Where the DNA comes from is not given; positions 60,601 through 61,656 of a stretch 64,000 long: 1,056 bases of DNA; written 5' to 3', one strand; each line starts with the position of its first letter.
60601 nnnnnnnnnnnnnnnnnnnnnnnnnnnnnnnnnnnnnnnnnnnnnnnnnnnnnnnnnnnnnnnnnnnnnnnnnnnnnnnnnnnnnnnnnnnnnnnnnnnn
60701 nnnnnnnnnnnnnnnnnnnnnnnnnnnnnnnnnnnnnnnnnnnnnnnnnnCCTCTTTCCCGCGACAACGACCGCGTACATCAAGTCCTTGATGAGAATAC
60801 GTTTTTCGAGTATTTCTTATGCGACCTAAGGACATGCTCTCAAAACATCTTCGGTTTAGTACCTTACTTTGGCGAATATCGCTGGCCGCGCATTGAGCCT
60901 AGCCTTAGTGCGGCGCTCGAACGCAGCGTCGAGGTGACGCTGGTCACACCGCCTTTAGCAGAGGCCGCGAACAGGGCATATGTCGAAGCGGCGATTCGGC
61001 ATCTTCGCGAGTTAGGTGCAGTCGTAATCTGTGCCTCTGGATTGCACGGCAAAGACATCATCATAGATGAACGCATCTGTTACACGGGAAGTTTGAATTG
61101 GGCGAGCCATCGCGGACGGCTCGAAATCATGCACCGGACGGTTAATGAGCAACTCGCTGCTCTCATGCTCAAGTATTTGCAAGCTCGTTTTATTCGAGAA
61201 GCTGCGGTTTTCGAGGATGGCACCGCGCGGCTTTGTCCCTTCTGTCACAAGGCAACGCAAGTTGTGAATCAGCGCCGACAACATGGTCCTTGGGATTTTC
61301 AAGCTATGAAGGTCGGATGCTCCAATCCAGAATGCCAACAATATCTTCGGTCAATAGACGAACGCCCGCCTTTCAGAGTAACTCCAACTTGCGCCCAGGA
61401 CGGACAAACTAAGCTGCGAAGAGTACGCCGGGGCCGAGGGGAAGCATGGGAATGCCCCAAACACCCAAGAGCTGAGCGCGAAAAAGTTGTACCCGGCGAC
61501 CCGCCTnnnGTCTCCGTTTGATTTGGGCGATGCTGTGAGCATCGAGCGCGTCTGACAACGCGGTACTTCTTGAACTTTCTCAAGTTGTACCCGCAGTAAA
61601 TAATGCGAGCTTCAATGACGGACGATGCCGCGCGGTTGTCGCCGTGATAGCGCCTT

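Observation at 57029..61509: Divergent Mrr plus 1096-aa SF1 helicase/PLD nuclease/zinc-ribbon fusion (Mokosh type II-like with extra modules)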

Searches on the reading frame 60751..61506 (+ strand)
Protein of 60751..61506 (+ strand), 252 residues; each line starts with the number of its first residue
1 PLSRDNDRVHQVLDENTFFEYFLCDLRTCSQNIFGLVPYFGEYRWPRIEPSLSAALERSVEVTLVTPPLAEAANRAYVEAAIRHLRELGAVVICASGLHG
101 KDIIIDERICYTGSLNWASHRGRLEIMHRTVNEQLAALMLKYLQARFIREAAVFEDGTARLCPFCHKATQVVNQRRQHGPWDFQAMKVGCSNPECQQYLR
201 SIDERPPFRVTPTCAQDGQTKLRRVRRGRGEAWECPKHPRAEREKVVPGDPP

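Call 19: find_related_loci(query=A2, collection=metagenome_contigs, flank=8000)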
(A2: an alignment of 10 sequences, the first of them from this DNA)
Query A2 (252 aa) in metagenome_contigs; peptide patterns used: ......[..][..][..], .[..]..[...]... (x = any residue, [..] = any of these).
169 stretches matched a pattern; 103 encode a relative of the query (tblastn E <= 1e-3); the best 80 are kept; 80 distinct loci.
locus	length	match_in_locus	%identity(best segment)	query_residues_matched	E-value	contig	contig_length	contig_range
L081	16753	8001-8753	75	2-251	4e-133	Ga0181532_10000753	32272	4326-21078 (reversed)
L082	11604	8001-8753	74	2-251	7e-125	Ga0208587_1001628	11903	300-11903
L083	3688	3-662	78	32-251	2e-116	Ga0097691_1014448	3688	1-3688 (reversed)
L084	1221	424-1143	65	13-251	2e-119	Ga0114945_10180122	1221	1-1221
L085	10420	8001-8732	69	9-251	7e-110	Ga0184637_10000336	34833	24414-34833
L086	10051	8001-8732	69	9-251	7e-110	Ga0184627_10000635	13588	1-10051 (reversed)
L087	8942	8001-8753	61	1-250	2e-109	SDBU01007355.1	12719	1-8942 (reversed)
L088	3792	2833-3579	68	4-251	2e-110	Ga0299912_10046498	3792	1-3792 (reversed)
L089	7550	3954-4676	63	11-250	1e-108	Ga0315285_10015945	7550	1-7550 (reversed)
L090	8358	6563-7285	63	11-250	2e-107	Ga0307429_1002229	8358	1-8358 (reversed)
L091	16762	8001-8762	62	1-251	2e-107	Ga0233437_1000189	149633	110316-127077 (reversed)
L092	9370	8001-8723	63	11-250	2e-107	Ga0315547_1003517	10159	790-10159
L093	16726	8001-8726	62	11-251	2e-106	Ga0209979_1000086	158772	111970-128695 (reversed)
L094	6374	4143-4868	61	11-251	3e-106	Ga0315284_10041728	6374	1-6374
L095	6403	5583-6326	60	5-251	2e-106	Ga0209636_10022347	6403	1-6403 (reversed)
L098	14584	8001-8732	68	9-251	7e-106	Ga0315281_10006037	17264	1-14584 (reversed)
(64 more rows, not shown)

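Call 60: predict_structure(alignment_id=A2)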
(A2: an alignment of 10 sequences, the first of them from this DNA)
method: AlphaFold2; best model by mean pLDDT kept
length: 252 residues; sequences in the alignment: 10
mean_pLDDT: 77.9   pTM: 0.73
mean pLDDT of the five models: 77.9, 77.0, 76.7, 74.6, 71.7
residues with pLDDT >= 90: 54; 70-90: 142; 50-70: 42; < 50: 14
segments of 3 or more residues with pLDDT < 50: 117-120, 246-252
pLDDT, mean of each block of 10 residues (from residue 1): 81 87 94 86 84 94 87 85 89 80 93 65 74 90 79 70 81 61 67 79 57 80 68 76 49 38
secondary structure, 60 per line:
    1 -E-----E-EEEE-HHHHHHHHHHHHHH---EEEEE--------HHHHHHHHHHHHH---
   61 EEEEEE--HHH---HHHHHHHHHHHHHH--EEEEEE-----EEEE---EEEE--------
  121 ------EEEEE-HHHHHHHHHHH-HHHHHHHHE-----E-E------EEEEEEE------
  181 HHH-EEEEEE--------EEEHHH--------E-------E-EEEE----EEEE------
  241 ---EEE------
elements in order: E10-13 H15-28 E32-36 H45-57 E61-66 H75-88 E91-96 E102-105 E109-112 E127-131 H133-143 H145-152 E168-174 E185-190 E199-201 E223-226 E231-234 E244-246

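Call 63: fold_search(model_id=the predicted structure, library=pdb)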
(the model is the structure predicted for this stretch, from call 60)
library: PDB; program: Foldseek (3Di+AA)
matches with E <= 10: 999; with E <= 0.001: 117
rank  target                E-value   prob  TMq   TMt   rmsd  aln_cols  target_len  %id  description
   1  6ehi_A                1.8e-08  1.00  0.43  0.66   3.9       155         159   14  NucT from Helicobacter pylori (released 2018-01-17)
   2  1byr                  2.5e-08  1.00  0.46  0.72   3.3       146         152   23  CRYSTAL STRUCTURE OF A PHOSPHOLIPASE D FAMILY MEMBER, NUC FROM SALMONELLA TYPHIMURIUM (released 1999-10-19)
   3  6ehi_B                2.6e-08  1.00  0.45  0.70   3.1       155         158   14  NucT from Helicobacter pylori (released 2018-01-17)
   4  4ggk                  2.6e-08  1.00  0.41  0.61   4.3       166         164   18  Crystal structure of Zucchini from mouse (mZuc / PLD6 / MitoPLD) bound to tungstate (released 2012-10-10)
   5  5bpi_C                7.0e-08  1.00  0.42  0.41   4.4       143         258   13  Structure of TrmBL2, an archaeal chromatin protein, shows a novel mode of DNA binding. (released 2015-09-02)
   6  8v08_A                7.0e-08  1.00  0.42  0.28  11.4       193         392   16  Crystal structure of human PLD4 co-crystallized with 5'Pi-ssDNA (released 2024-03-13)
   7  4ggj                  7.4e-08  1.00  0.41  0.60   5.6       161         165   19  Crystal structure of Zucchini from mouse (mZuc / PLD6 / MitoPLD) (released 2012-10-10)
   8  6ehi_D                1.0e-07  1.00  0.45  0.69   3.1       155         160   14  NucT from Helicobacter pylori (released 2018-01-17)
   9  7e0m_A                1.0e-07  1.00  0.41  0.28  10.4       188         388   15  Crystal structure of phospholipase D (released 2021-12-22)
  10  9vbj_A                1.2e-07  1.00  0.42  0.26  12.7       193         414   16  Cryo-EM structure of human PLD4 apo form (released 2025-12-24)
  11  5bpd_B                2.1e-07  1.00  0.42  0.41   5.5       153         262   12  Structure of TrmBL2, an archaeal chromatin protein, shows a novel mode of DNA binding. (released 2015-09-02)
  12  5bqt_A                2.7e-07  1.00  0.44  0.43   3.6       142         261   13  Structure of TrmBL2, an archaeal chromatin protein, shows a novel mode of DNA binding. (released 2015-09-02)
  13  7e0m_B                3.0e-07  1.00  0.44  0.30  11.1       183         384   14  Crystal structure of phospholipase D (released 2021-12-22)
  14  5bpi_D                3.6e-07  1.00  0.42  0.42   4.5       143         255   13  Structure of TrmBL2, an archaeal chromatin protein, shows a novel mode of DNA binding. (released 2015-09-02)
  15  5box_A                3.6e-07  1.00  0.43  0.41   5.3       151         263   12  Structure of TrmBL2, an archaeal chromatin protein, shows a novel mode of DNA binding. (released 2015-09-02)
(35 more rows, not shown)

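Call 64: search_protein_representatives(alignment_id=A2)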
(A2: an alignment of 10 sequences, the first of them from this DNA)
Query: 10 sequences, 252 profile positions. Proteins with E-value up to 0.001 (for the whole library): 1547; up to 1e-10: 508; up to 1e-30: 45. The best 150 are listed.
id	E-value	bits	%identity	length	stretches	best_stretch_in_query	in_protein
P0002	3.9e-130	448.8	-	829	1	1-251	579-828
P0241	4.8e-128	442.0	-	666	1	1-251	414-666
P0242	9.0e-128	441.1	-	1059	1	4-252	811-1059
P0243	3.5e-119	413.0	-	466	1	1-251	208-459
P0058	1.4e-113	394.6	-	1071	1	1-251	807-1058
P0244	1.9e-113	394.2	-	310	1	1-252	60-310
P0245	7.5e-109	379.1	-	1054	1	4-252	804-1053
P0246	4.2e-89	314.4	-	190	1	63-252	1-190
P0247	1.0e-79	283.7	-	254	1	11-251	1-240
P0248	2.9e-75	269.1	-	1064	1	6-235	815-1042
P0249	2.0e-73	263.1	-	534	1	4-158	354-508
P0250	4.8e-73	261.8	-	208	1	46-251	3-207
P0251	1.3e-70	253.9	-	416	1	7-251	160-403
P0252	2.9e-64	233.0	-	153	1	102-251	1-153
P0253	2.3e-63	230.1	-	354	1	12-251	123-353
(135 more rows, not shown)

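Call 82: search_protein_families(library=pfam, proteins=[L098:3690-5438:+, L081:3268-5325:+, L081:2482-3120:+, L081:9068-10048:-, L081:10024-10818:-, L082:4408-5115:+, L082:2035-3585:+, L082:8808-9278:-, L082:9399-10502:-], max_evalue=0.001)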
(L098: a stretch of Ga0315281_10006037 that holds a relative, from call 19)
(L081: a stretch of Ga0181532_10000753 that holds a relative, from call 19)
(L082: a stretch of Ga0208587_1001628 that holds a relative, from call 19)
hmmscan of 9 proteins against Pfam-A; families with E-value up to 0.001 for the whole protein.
L098:3690-5438:+ (583 aa): 3 families
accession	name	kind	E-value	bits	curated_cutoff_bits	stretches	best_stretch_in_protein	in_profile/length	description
PF04471.18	Mrr_cat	-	4.2e-33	114.3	21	1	448-559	2-114/115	Restriction endonuclease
PF22722.2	NA-iREase1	-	4e-10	40.1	27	1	455-544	1-89/106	NACHT-associated inactive Restriction Endonuclease 1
PF13156.12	Mrr_cat_2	-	0.00021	21.6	22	1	467-541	18-93/127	Restriction endonuclease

L081:3268-5325:+ (686 aa): 4 families
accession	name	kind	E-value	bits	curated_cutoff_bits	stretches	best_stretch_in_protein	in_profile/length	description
PF00580.27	UvrD-helicase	-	1.1e-33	117.5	23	2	28-122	3-95/271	UvrD/REP helicase N-terminal domain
PF13361.12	UvrD_C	-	4.7e-19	69.4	25.6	1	297-640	3-349/350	UvrD-like helicase C-terminal domain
PF13245.12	AAA_19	-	1.3e-13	51.8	25.1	1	36-275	9-134/134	AAA domain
PF13538.12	UvrD_C_2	-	3.8e-05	23.9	27.4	0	618-636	33-51/52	UvrD-like helicase C-terminal domain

L081:2482-3120:+ (213 aa): 0 families

L081:9068-10048:- (327 aa): 1 family
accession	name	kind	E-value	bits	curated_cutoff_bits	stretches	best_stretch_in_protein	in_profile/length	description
PF08843.17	AbiEii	-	6.9e-28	98.6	22.5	1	52-273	9-192/238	Nucleotidyl transferase AbiEii toxin, Type IV TA system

L081:10024-10818:- (265 aa): 2 families
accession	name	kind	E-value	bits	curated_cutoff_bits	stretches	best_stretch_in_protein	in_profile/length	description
PF19570.5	DUF6088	-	1.2e-05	25.5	25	1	57-125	27-98/172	Family of unknown function (DUF6088)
PF13338.12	AbiEi_4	-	7.3e-05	23.2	25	1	60-80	28-46/49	Transcriptional regulator, AbiEi antitoxin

L082:4408-5115:+ (236 aa): 0 families

L082:2035-3585:+ (517 aa): 2 families
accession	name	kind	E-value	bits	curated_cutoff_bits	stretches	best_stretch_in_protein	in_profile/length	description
PF00501.34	AMP-binding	-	8.4e-76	255.7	29.9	1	13-364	4-384/384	AMP-binding enzyme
PF13193.12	AMP-binding_C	-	2.7e-19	70.3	24.5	1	414-489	1-76/76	AMP-binding enzyme C-terminal domain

L082:8808-9278:- (157 aa): 0 families

L082:9399-10502:- (368 aa): 2 families
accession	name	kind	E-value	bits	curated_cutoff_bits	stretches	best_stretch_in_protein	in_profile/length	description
PF11946.13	DUF3463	-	4.6e-56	188.8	31.3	1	195-325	1-130/134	Domain of unknown function (DUF3463)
PF04055.27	Radical_SAM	-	9.5e-21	75.1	29.5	1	35-185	4-164/166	Radical SAM superfamily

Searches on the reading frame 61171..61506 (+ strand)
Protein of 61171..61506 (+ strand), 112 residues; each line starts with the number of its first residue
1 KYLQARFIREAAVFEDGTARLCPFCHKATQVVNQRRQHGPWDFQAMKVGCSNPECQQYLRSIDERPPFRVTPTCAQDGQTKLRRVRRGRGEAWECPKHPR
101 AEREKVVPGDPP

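Call 38: search_protein_families(library=pfam, proteins=[window:61171-61506:+], max_evalue=1)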
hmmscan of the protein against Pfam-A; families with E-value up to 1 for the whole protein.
window:61171-61506:+ (112 aa): 3 families
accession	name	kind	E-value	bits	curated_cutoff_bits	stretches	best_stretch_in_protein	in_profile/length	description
PF13901.12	RH_dom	-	0.051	13.9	28.1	1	21-73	10-59/206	Rubicon Homology Domain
PF13453.11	Zn_ribbon_TFIIB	-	0.12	12.3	22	0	73-97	1-24/41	Transcription factor zinc-finger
PF22811.2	Zn_ribbon_NrdR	-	0.59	10.5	27.2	1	22-37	3-19/42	Transcriptional repressor NrdR-like, N-terminal domain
